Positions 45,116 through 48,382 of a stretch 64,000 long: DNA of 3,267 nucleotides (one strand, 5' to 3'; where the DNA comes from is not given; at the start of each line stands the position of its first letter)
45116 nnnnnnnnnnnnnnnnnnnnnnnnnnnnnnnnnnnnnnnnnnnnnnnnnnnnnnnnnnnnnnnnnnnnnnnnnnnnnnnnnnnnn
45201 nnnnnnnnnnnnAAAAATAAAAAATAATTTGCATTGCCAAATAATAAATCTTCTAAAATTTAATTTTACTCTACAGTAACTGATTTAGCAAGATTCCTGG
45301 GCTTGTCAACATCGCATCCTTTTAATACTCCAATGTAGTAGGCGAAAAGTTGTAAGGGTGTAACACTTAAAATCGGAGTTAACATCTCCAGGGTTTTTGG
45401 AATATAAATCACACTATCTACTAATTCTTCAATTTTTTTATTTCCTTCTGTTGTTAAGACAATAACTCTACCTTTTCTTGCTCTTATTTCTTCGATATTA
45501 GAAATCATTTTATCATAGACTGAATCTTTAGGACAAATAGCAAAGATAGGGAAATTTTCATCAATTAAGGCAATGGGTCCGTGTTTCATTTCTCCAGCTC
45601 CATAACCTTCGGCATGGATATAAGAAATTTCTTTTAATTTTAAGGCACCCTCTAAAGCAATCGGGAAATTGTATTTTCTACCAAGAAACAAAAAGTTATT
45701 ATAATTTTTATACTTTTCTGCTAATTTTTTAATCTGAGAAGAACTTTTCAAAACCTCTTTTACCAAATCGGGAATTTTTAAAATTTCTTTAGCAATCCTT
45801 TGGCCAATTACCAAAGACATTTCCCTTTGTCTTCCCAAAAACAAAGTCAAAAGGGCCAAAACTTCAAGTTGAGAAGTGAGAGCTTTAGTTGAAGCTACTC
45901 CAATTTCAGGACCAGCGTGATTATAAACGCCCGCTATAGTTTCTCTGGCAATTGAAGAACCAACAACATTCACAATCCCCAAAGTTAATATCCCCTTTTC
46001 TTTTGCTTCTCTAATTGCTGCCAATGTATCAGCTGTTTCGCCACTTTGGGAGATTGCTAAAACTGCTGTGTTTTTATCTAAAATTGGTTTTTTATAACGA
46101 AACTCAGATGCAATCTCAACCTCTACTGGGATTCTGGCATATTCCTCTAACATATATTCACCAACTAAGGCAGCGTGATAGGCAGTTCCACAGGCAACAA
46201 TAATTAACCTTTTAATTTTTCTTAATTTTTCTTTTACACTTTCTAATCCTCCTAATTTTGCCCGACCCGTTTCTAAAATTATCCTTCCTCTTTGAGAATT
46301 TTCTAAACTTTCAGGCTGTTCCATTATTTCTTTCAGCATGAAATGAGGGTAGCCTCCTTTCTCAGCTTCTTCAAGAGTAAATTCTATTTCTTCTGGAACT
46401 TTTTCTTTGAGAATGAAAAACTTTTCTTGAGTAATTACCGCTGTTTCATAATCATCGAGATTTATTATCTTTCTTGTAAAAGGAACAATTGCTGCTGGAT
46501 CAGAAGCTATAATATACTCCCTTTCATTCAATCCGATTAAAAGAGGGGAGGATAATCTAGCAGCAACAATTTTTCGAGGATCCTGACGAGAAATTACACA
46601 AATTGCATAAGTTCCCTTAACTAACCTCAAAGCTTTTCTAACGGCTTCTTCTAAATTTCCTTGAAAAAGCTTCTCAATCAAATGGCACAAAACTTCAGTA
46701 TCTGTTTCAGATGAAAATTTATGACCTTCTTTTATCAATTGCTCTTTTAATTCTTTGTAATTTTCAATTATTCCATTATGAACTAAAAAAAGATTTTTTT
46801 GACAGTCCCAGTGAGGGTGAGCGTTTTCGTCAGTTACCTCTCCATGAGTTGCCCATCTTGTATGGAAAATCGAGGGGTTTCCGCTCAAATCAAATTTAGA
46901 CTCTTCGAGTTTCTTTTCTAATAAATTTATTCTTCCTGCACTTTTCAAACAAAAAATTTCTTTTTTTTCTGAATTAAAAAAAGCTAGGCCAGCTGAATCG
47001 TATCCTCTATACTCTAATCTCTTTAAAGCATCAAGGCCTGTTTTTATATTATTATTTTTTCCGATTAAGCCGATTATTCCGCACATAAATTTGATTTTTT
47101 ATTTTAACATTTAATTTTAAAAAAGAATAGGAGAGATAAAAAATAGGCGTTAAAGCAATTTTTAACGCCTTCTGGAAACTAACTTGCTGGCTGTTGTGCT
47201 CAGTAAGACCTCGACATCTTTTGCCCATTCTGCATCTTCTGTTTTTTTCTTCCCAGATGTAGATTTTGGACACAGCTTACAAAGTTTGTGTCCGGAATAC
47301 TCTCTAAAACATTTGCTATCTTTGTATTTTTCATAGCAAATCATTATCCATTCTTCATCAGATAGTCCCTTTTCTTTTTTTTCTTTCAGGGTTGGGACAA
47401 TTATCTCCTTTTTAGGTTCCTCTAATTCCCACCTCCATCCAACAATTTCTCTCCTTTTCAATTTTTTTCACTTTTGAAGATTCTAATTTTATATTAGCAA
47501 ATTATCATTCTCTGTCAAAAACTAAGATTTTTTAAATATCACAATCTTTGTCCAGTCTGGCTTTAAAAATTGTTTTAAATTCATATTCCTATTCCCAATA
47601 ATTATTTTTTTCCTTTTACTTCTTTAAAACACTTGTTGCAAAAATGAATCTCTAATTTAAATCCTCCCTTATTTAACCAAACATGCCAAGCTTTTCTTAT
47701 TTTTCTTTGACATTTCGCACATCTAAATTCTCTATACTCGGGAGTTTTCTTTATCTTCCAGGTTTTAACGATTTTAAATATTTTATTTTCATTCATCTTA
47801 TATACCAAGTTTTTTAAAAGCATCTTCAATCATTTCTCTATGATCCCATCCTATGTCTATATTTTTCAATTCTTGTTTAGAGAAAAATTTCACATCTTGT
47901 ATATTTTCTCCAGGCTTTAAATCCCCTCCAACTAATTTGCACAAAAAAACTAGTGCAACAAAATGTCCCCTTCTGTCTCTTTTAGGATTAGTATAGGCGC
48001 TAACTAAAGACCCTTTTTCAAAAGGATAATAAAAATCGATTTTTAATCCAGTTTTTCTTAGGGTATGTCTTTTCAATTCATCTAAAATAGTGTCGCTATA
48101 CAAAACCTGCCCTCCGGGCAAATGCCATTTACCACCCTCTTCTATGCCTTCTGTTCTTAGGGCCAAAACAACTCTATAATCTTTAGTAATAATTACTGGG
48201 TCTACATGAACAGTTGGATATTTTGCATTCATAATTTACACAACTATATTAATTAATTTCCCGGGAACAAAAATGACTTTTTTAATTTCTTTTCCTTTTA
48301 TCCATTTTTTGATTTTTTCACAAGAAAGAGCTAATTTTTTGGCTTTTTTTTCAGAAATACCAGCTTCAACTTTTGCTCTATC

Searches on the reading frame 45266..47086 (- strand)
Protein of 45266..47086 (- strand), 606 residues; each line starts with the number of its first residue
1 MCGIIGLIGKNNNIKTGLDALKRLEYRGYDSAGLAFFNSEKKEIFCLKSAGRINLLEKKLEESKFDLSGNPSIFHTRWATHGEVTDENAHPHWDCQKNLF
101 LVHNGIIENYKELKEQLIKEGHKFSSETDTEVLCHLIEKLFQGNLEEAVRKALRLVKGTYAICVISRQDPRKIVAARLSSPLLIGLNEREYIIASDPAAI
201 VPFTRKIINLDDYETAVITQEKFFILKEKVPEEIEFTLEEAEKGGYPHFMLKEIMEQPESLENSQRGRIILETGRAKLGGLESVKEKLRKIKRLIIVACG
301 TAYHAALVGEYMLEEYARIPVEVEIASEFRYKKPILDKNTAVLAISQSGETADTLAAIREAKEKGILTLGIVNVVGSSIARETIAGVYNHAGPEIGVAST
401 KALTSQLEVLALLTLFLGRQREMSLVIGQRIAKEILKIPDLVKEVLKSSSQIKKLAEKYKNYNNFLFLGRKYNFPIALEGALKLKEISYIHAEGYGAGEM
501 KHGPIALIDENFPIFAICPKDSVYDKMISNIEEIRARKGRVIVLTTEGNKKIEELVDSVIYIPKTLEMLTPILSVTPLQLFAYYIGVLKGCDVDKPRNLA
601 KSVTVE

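Call 44: search_protein_families(library=pfam, proteins=[window:45266-47086:-], max_evalue=0.001)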
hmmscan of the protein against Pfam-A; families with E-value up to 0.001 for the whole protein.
window:45266-47086:- (606 aa): 4 families
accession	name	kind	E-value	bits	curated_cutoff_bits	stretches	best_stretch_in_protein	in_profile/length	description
PF01380.27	SIS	-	1.6e-55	186.9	25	2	287-414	1-129/131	SIS domain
PF13522.11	GATase_6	-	4.3e-20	72.5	27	1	72-195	13-129/130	Glutamine amidotransferase domain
PF13537.11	GATase_7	-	8.7e-17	61.7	25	1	84-200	8-121/123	Glutamine amidotransferase domain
PF13230.11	GATase_4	-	2.9e-07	30.1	23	1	30-145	34-146/272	Glutamine amidotransferases class-II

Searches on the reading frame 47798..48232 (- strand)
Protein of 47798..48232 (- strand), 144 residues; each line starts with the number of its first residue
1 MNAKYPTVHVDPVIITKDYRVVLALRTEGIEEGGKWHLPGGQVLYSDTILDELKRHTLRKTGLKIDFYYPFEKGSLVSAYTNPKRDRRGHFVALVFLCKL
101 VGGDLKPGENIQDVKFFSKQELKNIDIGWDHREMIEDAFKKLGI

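Call 44: search_protein_families(library=pfam, proteins=[window:47798-48232:-], max_evalue=0.001)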
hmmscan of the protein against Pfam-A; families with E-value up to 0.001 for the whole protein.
window:47798-48232:- (144 aa): 1 family
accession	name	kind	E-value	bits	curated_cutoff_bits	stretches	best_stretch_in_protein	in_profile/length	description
PF00293.34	NUDIX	-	5.7e-11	43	21.1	1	10-137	6-133/134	NUDIX domain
